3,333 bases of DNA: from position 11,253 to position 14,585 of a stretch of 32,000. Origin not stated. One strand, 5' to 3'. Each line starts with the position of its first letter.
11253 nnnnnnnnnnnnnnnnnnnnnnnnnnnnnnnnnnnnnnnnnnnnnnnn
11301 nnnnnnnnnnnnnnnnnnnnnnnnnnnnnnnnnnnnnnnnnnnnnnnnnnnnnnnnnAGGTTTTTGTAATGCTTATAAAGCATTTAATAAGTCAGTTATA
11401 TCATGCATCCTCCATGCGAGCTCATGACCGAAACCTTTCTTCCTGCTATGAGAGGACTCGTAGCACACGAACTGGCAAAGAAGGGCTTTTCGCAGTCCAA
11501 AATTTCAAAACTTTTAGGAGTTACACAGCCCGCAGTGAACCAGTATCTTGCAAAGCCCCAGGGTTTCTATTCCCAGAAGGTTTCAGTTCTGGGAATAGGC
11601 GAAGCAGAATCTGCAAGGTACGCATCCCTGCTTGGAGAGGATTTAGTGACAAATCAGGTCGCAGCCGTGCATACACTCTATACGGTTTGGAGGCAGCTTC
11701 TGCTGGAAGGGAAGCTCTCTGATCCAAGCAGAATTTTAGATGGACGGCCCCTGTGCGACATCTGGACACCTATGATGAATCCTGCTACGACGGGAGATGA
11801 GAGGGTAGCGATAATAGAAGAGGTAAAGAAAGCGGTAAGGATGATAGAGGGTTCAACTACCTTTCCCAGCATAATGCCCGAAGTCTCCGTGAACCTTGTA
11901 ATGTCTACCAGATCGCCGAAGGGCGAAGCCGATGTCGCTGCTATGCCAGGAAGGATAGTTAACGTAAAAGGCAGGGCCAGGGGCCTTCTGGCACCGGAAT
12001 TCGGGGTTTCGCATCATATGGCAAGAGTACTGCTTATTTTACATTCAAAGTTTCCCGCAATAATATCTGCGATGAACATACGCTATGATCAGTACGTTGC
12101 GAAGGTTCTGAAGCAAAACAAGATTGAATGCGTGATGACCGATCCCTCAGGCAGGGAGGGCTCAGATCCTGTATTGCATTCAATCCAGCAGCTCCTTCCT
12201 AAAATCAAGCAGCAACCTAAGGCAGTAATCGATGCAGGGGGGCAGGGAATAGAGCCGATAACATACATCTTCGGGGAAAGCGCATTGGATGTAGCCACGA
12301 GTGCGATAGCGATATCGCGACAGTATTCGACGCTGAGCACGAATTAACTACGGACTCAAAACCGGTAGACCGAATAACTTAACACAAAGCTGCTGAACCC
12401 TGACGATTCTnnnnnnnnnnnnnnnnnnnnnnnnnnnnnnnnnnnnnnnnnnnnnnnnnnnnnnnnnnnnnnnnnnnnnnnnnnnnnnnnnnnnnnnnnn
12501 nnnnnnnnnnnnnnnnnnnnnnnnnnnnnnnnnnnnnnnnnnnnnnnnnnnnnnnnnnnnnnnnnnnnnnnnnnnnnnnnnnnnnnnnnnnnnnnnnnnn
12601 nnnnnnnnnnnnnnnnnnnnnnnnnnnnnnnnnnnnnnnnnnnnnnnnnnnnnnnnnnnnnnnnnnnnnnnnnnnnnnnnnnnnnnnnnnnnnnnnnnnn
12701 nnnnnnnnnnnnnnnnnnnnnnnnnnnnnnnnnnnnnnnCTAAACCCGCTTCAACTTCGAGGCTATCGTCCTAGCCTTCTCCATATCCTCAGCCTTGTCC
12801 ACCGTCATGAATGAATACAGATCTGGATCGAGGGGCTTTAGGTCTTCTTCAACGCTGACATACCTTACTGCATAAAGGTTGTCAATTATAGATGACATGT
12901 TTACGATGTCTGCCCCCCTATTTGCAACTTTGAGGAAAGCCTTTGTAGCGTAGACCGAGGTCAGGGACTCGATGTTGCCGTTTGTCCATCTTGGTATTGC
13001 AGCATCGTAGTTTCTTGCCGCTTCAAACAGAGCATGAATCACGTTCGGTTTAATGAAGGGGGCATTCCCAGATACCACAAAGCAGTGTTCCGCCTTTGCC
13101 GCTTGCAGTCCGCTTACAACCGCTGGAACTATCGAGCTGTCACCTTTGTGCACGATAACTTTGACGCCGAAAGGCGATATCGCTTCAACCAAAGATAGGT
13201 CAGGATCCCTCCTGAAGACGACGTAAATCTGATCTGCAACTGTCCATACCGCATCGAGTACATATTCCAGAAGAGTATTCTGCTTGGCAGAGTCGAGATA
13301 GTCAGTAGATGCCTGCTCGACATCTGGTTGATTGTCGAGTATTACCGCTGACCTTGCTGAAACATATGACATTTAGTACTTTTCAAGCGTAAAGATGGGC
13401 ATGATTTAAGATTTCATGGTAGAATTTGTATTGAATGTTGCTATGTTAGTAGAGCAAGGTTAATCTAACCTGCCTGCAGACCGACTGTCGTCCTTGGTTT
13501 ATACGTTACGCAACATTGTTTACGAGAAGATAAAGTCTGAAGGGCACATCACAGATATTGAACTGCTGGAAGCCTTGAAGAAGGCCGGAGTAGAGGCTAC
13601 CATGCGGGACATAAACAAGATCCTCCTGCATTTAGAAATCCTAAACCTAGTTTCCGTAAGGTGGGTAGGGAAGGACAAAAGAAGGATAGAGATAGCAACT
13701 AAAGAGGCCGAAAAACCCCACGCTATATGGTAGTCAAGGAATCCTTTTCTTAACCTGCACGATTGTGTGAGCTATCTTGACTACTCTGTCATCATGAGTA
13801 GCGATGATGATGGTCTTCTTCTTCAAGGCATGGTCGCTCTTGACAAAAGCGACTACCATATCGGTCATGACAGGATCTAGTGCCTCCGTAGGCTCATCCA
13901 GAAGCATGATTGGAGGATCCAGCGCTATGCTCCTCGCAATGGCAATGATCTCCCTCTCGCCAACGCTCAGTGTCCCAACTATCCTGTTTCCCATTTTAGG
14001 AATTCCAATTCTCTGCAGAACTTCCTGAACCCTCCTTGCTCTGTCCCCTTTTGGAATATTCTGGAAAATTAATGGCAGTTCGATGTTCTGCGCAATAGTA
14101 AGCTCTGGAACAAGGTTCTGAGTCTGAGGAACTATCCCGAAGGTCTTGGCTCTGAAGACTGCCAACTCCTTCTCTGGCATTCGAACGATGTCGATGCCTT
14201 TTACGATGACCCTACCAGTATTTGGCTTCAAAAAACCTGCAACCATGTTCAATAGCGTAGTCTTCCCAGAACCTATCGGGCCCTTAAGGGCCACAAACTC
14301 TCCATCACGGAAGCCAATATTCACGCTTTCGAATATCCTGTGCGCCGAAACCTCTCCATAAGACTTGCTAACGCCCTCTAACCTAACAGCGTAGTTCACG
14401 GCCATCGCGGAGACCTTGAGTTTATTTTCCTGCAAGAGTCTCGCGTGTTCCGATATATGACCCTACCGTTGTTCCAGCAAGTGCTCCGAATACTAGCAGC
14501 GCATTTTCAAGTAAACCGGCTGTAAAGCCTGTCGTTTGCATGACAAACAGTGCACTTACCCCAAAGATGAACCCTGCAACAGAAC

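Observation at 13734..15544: CdvA-like division protein apparently co-transcribed with an FtsEX-like ABC module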

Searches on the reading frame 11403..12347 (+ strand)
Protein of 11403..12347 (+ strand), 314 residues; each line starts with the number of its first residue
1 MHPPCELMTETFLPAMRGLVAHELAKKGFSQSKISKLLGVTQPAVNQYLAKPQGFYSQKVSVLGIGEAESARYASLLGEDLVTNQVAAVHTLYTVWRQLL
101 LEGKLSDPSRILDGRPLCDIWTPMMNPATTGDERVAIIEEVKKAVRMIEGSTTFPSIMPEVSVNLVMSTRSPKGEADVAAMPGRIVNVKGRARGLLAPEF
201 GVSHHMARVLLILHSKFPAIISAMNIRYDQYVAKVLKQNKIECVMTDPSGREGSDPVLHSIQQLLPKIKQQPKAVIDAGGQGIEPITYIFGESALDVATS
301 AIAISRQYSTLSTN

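Call 54: search_protein_families(library=pfam, proteins=[window:11403-12347:+], max_evalue=0.0001)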
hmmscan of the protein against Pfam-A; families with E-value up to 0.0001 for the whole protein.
window:11403-12347:+ (314 aa): 1 family
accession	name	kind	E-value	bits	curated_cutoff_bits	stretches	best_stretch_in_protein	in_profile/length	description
PF10120.14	ThiN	-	1e-41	142.8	25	1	140-301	1-163/165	Thiamine-phosphate synthase ThiN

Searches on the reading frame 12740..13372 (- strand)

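Call 3: search_protein_families(library=pfam, proteins=[window:12740-13372:-], max_evalue=0.1)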
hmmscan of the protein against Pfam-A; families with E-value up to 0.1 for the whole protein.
window:12740-13372:- (210 aa): 2 families
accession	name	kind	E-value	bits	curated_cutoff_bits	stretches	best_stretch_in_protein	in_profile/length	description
PF12804.13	NTP_transf_3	-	4.1e-14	53.5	27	1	31-150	23-142/160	MobA-like NTP transferase domain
PF01983.22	CofC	-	0.00058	19.6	22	1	28-134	23-128/217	Guanylyl transferase CofC like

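Call 4: search_protein_families(library=ncbifam, proteins=[window:12740-13372:-], max_evalue=0.1)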
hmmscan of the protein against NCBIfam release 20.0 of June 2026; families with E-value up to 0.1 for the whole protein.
window:12740-13372:- (210 aa): 16 families
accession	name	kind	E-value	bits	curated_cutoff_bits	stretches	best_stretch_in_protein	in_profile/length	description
NF011056.0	PRK14489.1-1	equivalog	6.2e-13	48.6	379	1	32-202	31-194/363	bifunctional molybdenum cofactor guanylyltransferase MobA/molybdopterin-guanine dinucleotide biosynthesis adaptor protein MobB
NF001457.0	PRK00317.1-3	equivalog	5.6e-11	42.3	164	1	31-201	26-194/200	molybdenum cofactor guanylyltransferase MobA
TIGR03310.1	matur_MocA_YgfJ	equivalog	1.6e-06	28.2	186.45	1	30-182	23-178/188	molybdenum cofactor cytidylyltransferase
TIGR03552.1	F420_cofC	equivalog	3.2e-06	26.9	105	1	33-126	31-124/196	2-phospho-L-lactate guanylyltransferase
NF001855.0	PRK00576.1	equivalog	5.7e-06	26.1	205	1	31-174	33-175/197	molybdenum cofactor guanylyltransferase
TIGR00453.1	ispD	equivalog_domain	0.00019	21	181.3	1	30-127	25-126/219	2-C-methyl-D-erythritol 4-phosphate cytidylyltransferase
NF010936.0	PRK14356.1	equivalog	0.0003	19.8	666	1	31-125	32-129/456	bifunctional UDP-N-acetylglucosamine diphosphorylase/glucosamine-1-phosphate N-acetyltransferase GlmU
TIGR02665.1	molyb_mobA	equivalog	0.0005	20.1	151.85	1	30-127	25-121/186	molybdenum cofactor guanylyltransferase MobA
TIGR01173.1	glmU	equivalog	0.00056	18.9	366.85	1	28-126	24-124/452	bifunctional UDP-N-acetylglucosamine diphosphorylase/glucosamine-1-phosphate N-acetyltransferase GlmU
NF001186.0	PRK00155.2-3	equivalog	0.002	17.6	253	1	68-128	72-133/224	2-C-methyl-D-erythritol 4-phosphate cytidylyltransferase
NF010937.0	PRK14357.1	equivalog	0.0086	15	658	1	31-120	27-115/448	bifunctional UDP-N-acetylglucosamine diphosphorylase/glucosamine-1-phosphate N-acetyltransferase GlmU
NF001837.0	PRK00560.1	equivalog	0.0096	15.6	182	1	80-144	77-139/196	molybdenum cofactor guanylyltransferase MobA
NF009905.0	PRK13368.1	subfamily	0.017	14.4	255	1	58-121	52-116/243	3-deoxy-manno-octulosonate cytidylyltransferase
NF006899.0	PRK09382.1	equivalog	0.018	14.2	417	1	30-128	32-134/387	bifunctional 2-C-methyl-D-erythritol 4-phosphate cytidylyltransferase/2-C-methyl-D-erythritol 2,4-cyclodiphosphate synthase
NF010939.0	PRK14359.1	equivalog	0.038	12.6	592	1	27-122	25-121/430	bifunctional UDP-N-acetylglucosamine diphosphorylase/glucosamine-1-phosphate N-acetyltransferase GlmU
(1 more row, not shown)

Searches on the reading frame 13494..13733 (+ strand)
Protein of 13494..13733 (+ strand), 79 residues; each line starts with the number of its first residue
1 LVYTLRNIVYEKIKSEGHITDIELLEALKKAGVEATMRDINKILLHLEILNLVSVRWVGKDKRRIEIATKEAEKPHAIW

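Call 3: search_protein_families(library=pfam, proteins=[window:13494-13733:+], max_evalue=0.1)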
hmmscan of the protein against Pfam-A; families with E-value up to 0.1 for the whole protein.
window:13494-13733:+ (79 aa): 1 family
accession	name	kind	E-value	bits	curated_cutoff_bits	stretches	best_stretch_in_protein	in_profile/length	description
PF19634.4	DUF6137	-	0.067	13.5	25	1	30-68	28-66/82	Family of unknown function (DUF6137)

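Call 4: search_protein_families(library=ncbifam, proteins=[window:13494-13733:+], max_evalue=0.1)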
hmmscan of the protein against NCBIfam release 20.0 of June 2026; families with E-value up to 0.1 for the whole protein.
window:13494-13733:+ (79 aa): 1 family
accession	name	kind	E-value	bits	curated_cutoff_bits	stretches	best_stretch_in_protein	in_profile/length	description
NF051891.1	TransRegFurHelico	equivalog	0.0003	20.7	200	1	10-72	34-96/148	ferric iron uptake transcriptional regulator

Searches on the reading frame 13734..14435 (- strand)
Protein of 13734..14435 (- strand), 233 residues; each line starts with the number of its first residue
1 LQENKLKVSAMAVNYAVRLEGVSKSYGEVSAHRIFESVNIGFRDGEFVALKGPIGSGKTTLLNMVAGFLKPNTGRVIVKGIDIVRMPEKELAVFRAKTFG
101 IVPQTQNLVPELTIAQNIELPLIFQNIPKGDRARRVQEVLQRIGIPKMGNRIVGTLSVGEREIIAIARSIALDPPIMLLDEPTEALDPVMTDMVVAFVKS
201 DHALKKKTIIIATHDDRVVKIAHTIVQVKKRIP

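Call 3: search_protein_families(library=pfam, proteins=[window:13734-14435:-], max_evalue=0.1)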
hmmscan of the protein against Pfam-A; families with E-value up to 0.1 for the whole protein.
window:13734-14435:- (233 aa): 16 families
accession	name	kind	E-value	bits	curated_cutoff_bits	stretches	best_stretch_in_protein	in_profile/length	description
PF00005.33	ABC_tran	-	5e-30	105.3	25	1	36-183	2-136/137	ABC transporter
PF02463.25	SMC_N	-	8.6e-08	32.3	40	1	134-230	121-213/220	RecF/RecN/SMC N terminal domain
PF13304.12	AAA_21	-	3e-07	31.3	27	1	155-219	237-303/304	AAA domain, putative AbiEii toxin, Type IV TA system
PF00004.35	AAA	-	0.0047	17.8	21.2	1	49-98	2-38/131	ATPase family associated with various cellular activities (AAA)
PF02367.23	TsaE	-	0.0049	17.3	26.6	1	42-69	18-45/128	Threonylcarbamoyl adenosine biosynthesis protein TsaE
PF13555.12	AAA_29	-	0.0061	16.7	27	1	38-73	15-50/61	P-loop containing region of AAA domain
PF25199.1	nSTAND_NTPase5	-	0.0075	16.5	34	1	42-66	38-62/145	Novel STAND NTPase 5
PF13401.12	AAA_22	-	0.01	16.6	27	1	45-80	5-33/130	AAA domain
PF13476.12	AAA_23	-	0.015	16.3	27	1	33-65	8-39/201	AAA domain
PF02492.25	cobW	-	0.021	14.9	20.7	1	48-66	3-21/180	CobW/HypB/UreG, nucleotide-binding domain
PF00437.27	T2SSE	-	0.031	13.4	24.9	1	50-78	147-174/370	Type II/IV secretion system protein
PF00448.28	SRP54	-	0.033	14.3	22.7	1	48-86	4-42/196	SRP54-type protein, GTPase domain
PF13191.12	AAA_16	-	0.038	14.9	32.6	1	35-78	16-57/167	AAA ATPase domain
PF13604.12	AAA_30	-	0.039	14.1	27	1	47-78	20-51/191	AAA domain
PF20720.3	nSTAND3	-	0.054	13.6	27.2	1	44-66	16-38/155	Novel STAND NTPase 3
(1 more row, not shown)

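Call 4: search_protein_families(library=ncbifam, proteins=[window:13734-14435:-], max_evalue=0.1)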
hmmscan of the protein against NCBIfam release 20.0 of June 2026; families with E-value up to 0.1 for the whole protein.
window:13734-14435:- (233 aa): 200 families (the best 25 are shown)
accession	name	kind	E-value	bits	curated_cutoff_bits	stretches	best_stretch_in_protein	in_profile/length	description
TIGR02673.1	FtsE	equivalog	4.9e-45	153.8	264.85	1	17-226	2-208/214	cell division ATP-binding protein FtsE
TIGR03608.1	L_ocin_972_ABC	subfamily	1.1e-44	152.4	254.85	1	21-227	3-205/206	putative bacteriocin export ABC transporter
TIGR02211.1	LolD_lipo_ex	equivalog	1.5e-39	135.8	307.75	1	18-229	3-215/221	lipoprotein-releasing ABC transporter ATP-binding protein LolD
TIGR02982.1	heterocyst_DevA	subfamily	1.7e-39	135.7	295.8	1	17-229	2-215/220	ABC exporter ATP-binding subunit, DevA family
TIGR01186.1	proV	subfamily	3.4e-39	135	326.6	1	36-229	10-204/363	betaine/proline/choline family ABC transporter ATP-binding protein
TIGR00968.1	3a0106s01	subfamily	8.6e-38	130.2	342.75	1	19-229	3-205/237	sulfate ABC transporter ATP-binding protein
TIGR03265.1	PhnT2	equivalog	1.4e-37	129.7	457.7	1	17-226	5-206/353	putative 2-aminoethylphosphonate ABC transporter ATP-binding protein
NF038007.1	ABC_ATP_DarD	equivalog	1.9e-37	128.9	375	1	23-229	8-214/218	darobactin export ABC transporter ATP-binding protein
TIGR01188.1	drrA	subfamily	2e-37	129.1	312.45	1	24-215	1-183/302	daunorubicin resistance ABC transporter, ATP-binding protein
NF007826.0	PRK10535.1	equivalog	7e-35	120.4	966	1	18-229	6-217/648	macrolide ABC transporter ATP-binding protein/permease MacB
NF040933.2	ABC_arch_GlcV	equivalog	1.1e-34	119.9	450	1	16-222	2-209/357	glucose ABC transporter ATP-binding protein GlcV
NF040840.2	tungstate_WtpC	equivalog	2.4e-34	119.2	440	1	17-222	2-198/347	tungstate ABC transporter ATP-binding protein WtpC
TIGR03258.1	PhnT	equivalog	2.4e-34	119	499.15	1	17-217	9-201/359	2-aminoethylphosphonate ABC transport system ATP-binding subunit PhnT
NF006987.0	PRK09452.1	equivalog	3.3e-34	118.2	482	1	4-217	5-209/378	spermidine/putrescine ABC transporter ATP-binding protein PotA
TIGR01277.1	thiQ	equivalog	2.6e-33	115.4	245.05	1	37-228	16-202/213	thiamine ABC transporter ATP-binding protein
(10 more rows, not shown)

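Call 39: search_solved_structures(query=window:13734-14405:-, max_evalue=1e-20, show_alignments=1)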
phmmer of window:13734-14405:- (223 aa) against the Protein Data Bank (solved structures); distinct sequences matched with E-value up to 1e-20: 146 (the best 60 are shown).
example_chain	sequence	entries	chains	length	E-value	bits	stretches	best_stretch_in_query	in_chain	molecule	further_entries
9o9x_A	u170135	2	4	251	7.4e-40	140.2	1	23-218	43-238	ABC transporter ATP-binding protein YtrE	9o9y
1f3o_A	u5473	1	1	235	1.3e-35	126.4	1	7-219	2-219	HYPOTHETICAL ABC TRANSPORTER ATP-BINDING PROTEIN MJ0796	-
1l2t_A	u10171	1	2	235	3.4e-35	125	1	7-219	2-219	Hypothetical ABC transporter ATP-binding protein MJ0796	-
3tif_A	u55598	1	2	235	3.6e-35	124.9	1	7-219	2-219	Uncharacterized ABC transporter ATP-binding protein MJ0796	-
8j5q_D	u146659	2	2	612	6.1e-34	120.9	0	30-209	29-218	Uncharacterized ABC transporter ATP-binding protein Rv1281c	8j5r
8wd9_D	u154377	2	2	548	3e-33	118.6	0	27-210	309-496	Probable dipeptide-transport ATP-binding protein ABC transporter DppD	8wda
8j5s_D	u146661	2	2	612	4e-33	118.2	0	30-209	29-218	Uncharacterized ABC transporter ATP-binding protein Rv1281c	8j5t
5xu1_A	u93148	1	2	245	4.1e-33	118.2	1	7-214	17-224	ABC transporter ATP-binding protein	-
8wdb_D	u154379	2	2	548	2e-32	115.9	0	27-210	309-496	Probable dipeptide-transport ATP-binding protein ABC transporter DppD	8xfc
7tcg_B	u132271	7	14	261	9.4e-32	113.7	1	11-216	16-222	Bacitracin export ATP-binding protein BceA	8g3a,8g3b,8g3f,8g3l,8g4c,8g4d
8s5g_B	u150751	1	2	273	1.1e-31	113.5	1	11-216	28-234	Bacitracin export ATP-binding protein BceA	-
7tch_B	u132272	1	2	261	2.5e-31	112.4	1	11-216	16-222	Bacitracin export ATP-binding protein BceA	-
2it1_A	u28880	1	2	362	6.1e-31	111.1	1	7-207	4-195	362aa long hypothetical maltose/maltodextrin transport ATP-binding protein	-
8s7v_K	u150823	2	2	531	3.1e-30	108.8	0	7-209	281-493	Glycine betaine/carnitine/choline transport ATP-binding protein OpuCA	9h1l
8woi_A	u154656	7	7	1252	3.8e-30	108.5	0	9-205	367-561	ABC transporter B family member 19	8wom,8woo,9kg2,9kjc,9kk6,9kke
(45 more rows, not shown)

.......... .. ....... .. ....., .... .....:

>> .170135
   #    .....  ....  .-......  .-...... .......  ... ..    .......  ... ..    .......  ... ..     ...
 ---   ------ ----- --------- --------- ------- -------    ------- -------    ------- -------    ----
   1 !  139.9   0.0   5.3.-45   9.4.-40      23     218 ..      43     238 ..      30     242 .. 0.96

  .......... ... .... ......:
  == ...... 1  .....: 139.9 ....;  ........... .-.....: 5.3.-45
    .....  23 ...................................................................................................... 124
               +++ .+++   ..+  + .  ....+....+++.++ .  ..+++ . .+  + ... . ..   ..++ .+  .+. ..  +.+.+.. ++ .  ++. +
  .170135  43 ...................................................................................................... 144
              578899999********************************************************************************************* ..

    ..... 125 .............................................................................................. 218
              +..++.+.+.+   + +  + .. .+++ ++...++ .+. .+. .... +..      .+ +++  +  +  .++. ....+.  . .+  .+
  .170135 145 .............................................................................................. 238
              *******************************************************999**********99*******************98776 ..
